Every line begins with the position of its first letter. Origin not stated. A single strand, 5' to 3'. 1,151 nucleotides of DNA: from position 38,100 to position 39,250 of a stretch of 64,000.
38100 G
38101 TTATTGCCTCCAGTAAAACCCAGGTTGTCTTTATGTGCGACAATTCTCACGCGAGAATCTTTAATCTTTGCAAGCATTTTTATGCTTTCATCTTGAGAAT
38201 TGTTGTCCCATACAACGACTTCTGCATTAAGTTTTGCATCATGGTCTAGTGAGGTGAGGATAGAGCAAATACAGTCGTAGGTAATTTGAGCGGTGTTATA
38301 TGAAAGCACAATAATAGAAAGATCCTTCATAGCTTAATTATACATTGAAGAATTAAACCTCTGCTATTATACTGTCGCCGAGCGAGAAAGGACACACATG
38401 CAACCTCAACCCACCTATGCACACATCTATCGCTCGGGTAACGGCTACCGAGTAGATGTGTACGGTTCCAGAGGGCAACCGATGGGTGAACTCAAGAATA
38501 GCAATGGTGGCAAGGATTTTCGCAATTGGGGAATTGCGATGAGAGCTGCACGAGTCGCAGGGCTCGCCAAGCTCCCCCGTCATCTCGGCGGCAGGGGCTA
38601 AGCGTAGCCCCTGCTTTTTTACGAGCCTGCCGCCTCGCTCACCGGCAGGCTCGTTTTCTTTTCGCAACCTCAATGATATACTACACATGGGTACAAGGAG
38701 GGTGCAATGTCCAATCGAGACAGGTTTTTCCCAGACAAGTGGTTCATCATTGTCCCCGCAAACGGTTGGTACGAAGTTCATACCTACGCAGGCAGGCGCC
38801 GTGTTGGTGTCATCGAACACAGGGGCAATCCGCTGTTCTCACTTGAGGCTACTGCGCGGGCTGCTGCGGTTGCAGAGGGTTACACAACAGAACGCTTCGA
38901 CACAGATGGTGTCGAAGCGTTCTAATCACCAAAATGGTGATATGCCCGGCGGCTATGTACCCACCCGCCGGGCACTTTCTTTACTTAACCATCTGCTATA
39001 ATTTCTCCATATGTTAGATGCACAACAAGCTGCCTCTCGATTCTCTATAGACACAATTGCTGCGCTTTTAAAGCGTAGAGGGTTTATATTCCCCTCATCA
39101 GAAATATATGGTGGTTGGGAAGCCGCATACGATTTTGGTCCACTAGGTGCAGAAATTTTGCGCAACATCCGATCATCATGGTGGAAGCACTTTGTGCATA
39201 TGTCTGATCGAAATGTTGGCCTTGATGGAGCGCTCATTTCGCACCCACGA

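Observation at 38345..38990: Two further cassettes (D, E) with tandem terminators inserted between the glycan locus and glyS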

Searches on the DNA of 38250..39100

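Call 21: search_rna_families(source=window, start=38250, end=39100, threshold=evalue, max_evalue=5)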
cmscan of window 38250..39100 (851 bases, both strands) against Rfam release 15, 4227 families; matches with E-value up to 5: 4.
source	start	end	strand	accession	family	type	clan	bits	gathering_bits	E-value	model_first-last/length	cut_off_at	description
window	38591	38656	-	RF01676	P31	Gene; sRNA;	-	17.2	40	1.8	1-82/82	no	Pseudomonas sRNA P31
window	38570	38673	+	RF00601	SCARNA20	Gene; snRNA; snoRNA; scaRNA;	-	16.4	44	1.5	1-130/130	no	Small Cajal body specific RNA 20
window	38717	38756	-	RF01278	SNORD109A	Gene; snRNA; snoRNA; CD-box;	CL00069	15.9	35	3.9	1-67/67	no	Small nucleolar RNA SNORD109A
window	38924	38994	-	RF00803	mir-425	Gene; miRNA;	-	15.7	60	2.8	1-85/85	no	mir-425 microRNA precursor family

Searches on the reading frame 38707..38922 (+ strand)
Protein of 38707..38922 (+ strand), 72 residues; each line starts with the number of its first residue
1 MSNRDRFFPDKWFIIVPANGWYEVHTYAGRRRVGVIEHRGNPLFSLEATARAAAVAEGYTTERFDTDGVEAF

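Call 6: search_protein_families(library=pfam, proteins=[window:38707-38922:+], max_evalue=10)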
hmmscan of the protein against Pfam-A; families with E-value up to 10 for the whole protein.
window:38707-38922:+ (72 aa): 0 families

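Call 15: search_protein_families(library=phrogs, proteins=[window:38707-38922:+], max_evalue=1)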
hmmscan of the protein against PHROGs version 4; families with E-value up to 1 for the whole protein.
window:38707-38922:+ (72 aa): 0 families

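Call 17: find_homologous_proteins(query=window:38707-38922:+, max_evalue=0.01)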
Query window:38707-38922:+: no candidate shares three 5-residue words with the query. No homologue found.

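Call 37: search_protein_representatives(alignment_id=A2)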
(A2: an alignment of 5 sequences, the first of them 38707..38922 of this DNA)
Query: 5 sequences, 70 profile positions. Proteins with E-value up to 0.001 (for the whole library): 3; up to 1e-10: 0; up to 1e-30: 0. The best 3 are listed.
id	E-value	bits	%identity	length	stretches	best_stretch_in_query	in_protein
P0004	1.5e-08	51.0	-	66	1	6-66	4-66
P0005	6.0e-06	42.6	-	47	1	22-66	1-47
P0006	8.6e-04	35.7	-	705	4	52-67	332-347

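Call 42: find_encoding_contigs(protein=P0004, flank=10000, max_places=6)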
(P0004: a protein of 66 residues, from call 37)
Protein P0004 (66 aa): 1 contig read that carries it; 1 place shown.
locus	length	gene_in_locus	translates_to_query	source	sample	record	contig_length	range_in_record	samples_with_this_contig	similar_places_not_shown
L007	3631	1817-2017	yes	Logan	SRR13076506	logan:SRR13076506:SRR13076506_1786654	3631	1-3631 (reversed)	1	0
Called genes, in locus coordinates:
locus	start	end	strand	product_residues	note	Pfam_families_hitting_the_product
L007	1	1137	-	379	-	?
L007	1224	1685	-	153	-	PF03449:GreA_GreB_N, PF01272:GreA_GreB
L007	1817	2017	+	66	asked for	-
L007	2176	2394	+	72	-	-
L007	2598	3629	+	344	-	?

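Call 45: predict_structure(alignment_id=A2)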
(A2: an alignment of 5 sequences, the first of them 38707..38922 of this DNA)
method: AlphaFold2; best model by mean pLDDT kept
length: 72 residues; sequences in the alignment: 5
mean_pLDDT: 77.0   pTM: 0.63
mean pLDDT of the five models: 77.0, 65.7, 64.1, 55.4, 48.0
residues with pLDDT >= 90: 9; 70-90: 46; 50-70: 4; < 50: 13
segments of 3 or more residues with pLDDT < 50: 1-6, 66-72
pLDDT, mean of each block of 10 residues (from residue 1): 51 87 88 86 89 86 59 41
secondary structure, 60 per line:
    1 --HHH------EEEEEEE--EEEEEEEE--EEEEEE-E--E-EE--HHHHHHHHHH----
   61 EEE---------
elements in order: E12-18 E21-28 E31-36 H47-56 E61-63

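Call 46: search_solved_structures(query=A2, max_evalue=10)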
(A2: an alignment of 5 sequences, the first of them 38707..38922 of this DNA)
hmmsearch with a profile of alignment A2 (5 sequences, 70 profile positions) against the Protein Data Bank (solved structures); distinct sequences matched with E-value up to 10: 1.
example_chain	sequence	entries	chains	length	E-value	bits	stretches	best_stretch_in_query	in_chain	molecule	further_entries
8xyv_A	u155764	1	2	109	2.4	11.8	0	31-65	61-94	De novo designed protein 0705-5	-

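Call 50: fold_search(model_id=the predicted structure, library=pdb)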
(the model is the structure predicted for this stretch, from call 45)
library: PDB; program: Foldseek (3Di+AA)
matches with E <= 10: 1032; with E <= 0.001: 0
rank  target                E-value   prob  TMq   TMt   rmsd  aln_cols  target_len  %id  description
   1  6lsr_O                3.4e-01  0.60  0.42  0.44   4.3        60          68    8  Cryo-EM structure of a pre-60S ribosomal subunit - state B (released 2020-08-26)
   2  9qsj_n                3.4e-01  0.35  0.39  0.30   5.7        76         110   13  Cryo-EM structure of SKM-70S ribosomal stalled complex in the A-tRNA positioned (Body open) state. (released 2026-02-18)
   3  8ip8_NB               3.8e-01  0.63  0.44  0.46   5.6        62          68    8  Wheat 80S ribosome stalled on AUG-Stop boron dependently (released 2024-02-21)
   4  6q97_O                4.1e-01  0.33  0.38  0.28   5.6        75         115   12  Structure of tmRNA SmpB bound in A site of E. coli 70S ribosome (released 2019-03-13)
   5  8fvy_O                4.1e-01  0.28  0.42  0.25  10.2       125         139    9  40S subunit of the Giardia lamblia 80S ribosome (released 2024-01-24)
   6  6zj3_Lz               4.7e-01  0.60  0.44  0.45   3.9        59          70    7  Cryo-EM structure of the highly atypical cytoplasmic ribosome of Euglena gracilis (released 2020-10-07)
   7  6az3_k                4.7e-01  0.57  0.46  0.44   4.0        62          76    6  Cryo-EM structure of of the large subunit of Leishmania ribosome bound to paromomycin (released 2017-12-06)
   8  6xa1_j                4.7e-01  0.25  0.33  0.08  11.9        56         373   18  Structure of a drug-like compound stalled human translation termination complex (released 2020-10-07)
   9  5lzv_ii               5.0e-01  0.23  0.34  0.07   9.8        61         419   16  Structure of the mammalian ribosomal termination complex with accommodated eRF1(AAQ) and ABCE1. (released 2016-11-30)
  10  5dzm_A                5.3e-01  0.23  0.39  0.29   7.5        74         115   11  HIV-1 Reverse Transcriptase RH domain (released 2016-05-11)
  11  7oyc_k1               5.7e-01  0.41  0.40  0.42   5.7        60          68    8  Cryo-EM structure of the Xenopus egg 80S ribosome (released 2022-07-20)
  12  7qiw_m                5.7e-01  0.41  0.40  0.42   5.8        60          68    8  Specific features and methylation sites of a plant ribosome. 60S ribosomal subunit. (released 2022-07-13)
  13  9cpa_h                5.7e-01  0.41  0.39  0.04   5.6        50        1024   18  Structure of a Mammalian DHX29-bound 43S Pre-initiation Complex (released 2025-07-23)
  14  3hrg                  5.7e-01  0.30  0.42  0.15   4.9        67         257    9  Crystal structure of Bacteroides thetaiotaomicron BT_3980, protein with actin-like ATPase fold and unknown function (NP_ (released 2009-06-23)
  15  9bh5_Ck               6.1e-01  0.47  0.43  0.44   5.5        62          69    8  High-resolution C. elegans 80S ribosome structure - class 1 (released 2024-09-04)
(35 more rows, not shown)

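Call 57: fold_search(model_id=the predicted structure, library=viral)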
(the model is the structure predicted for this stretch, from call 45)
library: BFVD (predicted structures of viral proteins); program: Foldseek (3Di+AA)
matches with E <= 10: 1333; with E <= 0.001: 0
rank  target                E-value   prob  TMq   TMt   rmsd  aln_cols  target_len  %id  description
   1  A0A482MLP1            1.6e-02  0.99  0.56  0.45  10.0        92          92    9  Uncharacterized protein [Burkholderia phage BcepSauron]
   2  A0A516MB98            1.7e-02  0.98  0.51  0.47  12.0        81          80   20  (no name in the UniProt tables at hand)
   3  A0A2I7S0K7            1.8e-02  0.99  0.54  0.45   3.2        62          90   19  (no name in the UniProt tables at hand)
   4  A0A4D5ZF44            2.0e-02  0.97  0.50  0.52   7.7        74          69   18  (no name in the UniProt tables at hand)
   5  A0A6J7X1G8            3.7e-02  0.89  0.43  0.37   9.9        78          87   15  Uncharacterized protein [uncultured Caudovirales phage]
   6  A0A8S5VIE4            4.8e-02  0.90  0.45  0.50   9.1        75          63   12  Uncharacterized protein [Siphoviridae sp. cthu813]
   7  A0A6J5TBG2            5.4e-02  0.60  0.36  0.35   6.8        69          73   10  Uncharacterized protein [uncultured Caudovirales phage]
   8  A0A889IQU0            5.8e-02  0.97  0.55  0.31   5.5        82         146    7  (no name in the UniProt tables at hand)
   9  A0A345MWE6            7.0e-02  0.90  0.51  0.31   5.3        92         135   12  (no name in the UniProt tables at hand)
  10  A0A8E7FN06            8.6e-02  0.80  0.43  0.42   5.6        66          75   15  Uncharacterized protein [Hafnia phage Pocis76]
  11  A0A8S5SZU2            8.6e-02  0.77  0.44  0.35   7.3        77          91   13  Uncharacterized protein [Siphoviridae sp. ctRwl19]
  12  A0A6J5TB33            9.1e-02  0.94  0.52  0.50   8.1        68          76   13  Uncharacterized protein [uncultured Caudovirales phage]
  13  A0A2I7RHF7            9.1e-02  0.82  0.46  0.43   3.4        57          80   16  (no name in the UniProt tables at hand)
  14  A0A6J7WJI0            9.1e-02  0.80  0.43  0.48   3.9        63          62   16  Uncharacterized protein [uncultured Caudovirales phage]
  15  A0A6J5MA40            9.1e-02  0.54  0.39  0.22   7.8        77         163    9  Uncharacterized protein [uncultured Caudovirales phage]
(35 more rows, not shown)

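Call 67: find_related_loci(query=A6, collection=viral_contigs, flank=5000)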
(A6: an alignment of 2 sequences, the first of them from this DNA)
Query A6 (72 aa) in viral_contigs; peptide patterns used: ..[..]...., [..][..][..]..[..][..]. (x = any residue, [..] = any of these).
188 stretches matched a pattern, but none encodes a relative of the query by tblastn (E <= 1e-3).

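Call 89: search_dna_similar(query=window:38707-38922:+, collection=phages, mode=protein, max_evalue=1, max_rows=10)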
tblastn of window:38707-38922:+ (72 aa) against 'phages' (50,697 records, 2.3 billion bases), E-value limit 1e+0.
No match.

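Call 98: search_protein_families(library=padloc, alignment_id=A5, max_evalue=1)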
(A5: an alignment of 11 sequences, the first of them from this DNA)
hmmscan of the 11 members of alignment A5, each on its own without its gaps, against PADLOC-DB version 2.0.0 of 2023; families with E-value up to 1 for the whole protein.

A. member 1, seq(72 aa): 0 families

B. families by the number of members that match (of 11 scanned): 0 families

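Call 99: search_protein_families(library=ncbifam, alignment_id=A5, max_evalue=1)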
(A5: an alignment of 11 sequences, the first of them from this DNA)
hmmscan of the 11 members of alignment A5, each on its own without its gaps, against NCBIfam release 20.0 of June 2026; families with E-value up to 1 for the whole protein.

A. member 1, seq(72 aa): 0 families

B. families by the number of members that match (of 11 scanned): 1 family
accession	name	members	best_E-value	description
TIGR01305.1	GMP_reduct_1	1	0.081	GMP reductase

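Call 100: search_protein_families(library=pfam, alignment_id=A5, max_evalue=10)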
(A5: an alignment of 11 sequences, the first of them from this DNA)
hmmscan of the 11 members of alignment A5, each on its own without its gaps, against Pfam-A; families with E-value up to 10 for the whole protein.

A. member 1, seq(72 aa): 0 families

B. families by the number of members that match (of 11 scanned): 4 families
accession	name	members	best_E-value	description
PF13679.12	Methyltransf_32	1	0.049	Methyltransferase domain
PF18495.6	VbhA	1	0.11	Antitoxin VbhA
PF24422.1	DUF7552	1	0.11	Domain of unknown function (DUF7552)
PF00779.24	BTK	1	0.11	BTK motif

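Call 113: find_encoding_contigs(protein=P0005, flank=3000, max_places=4)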
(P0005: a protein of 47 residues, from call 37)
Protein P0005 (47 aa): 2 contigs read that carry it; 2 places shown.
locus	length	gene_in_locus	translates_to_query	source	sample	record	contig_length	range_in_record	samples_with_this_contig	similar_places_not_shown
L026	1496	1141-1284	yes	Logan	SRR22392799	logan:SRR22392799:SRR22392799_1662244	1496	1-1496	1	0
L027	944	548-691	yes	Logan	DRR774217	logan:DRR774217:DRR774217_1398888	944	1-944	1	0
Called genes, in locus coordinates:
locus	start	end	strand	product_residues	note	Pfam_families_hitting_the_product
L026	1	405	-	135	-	?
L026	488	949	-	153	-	PF03449:GreA_GreB_N, PF01272:GreA_GreB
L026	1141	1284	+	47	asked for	-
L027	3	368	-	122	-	?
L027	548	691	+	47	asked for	-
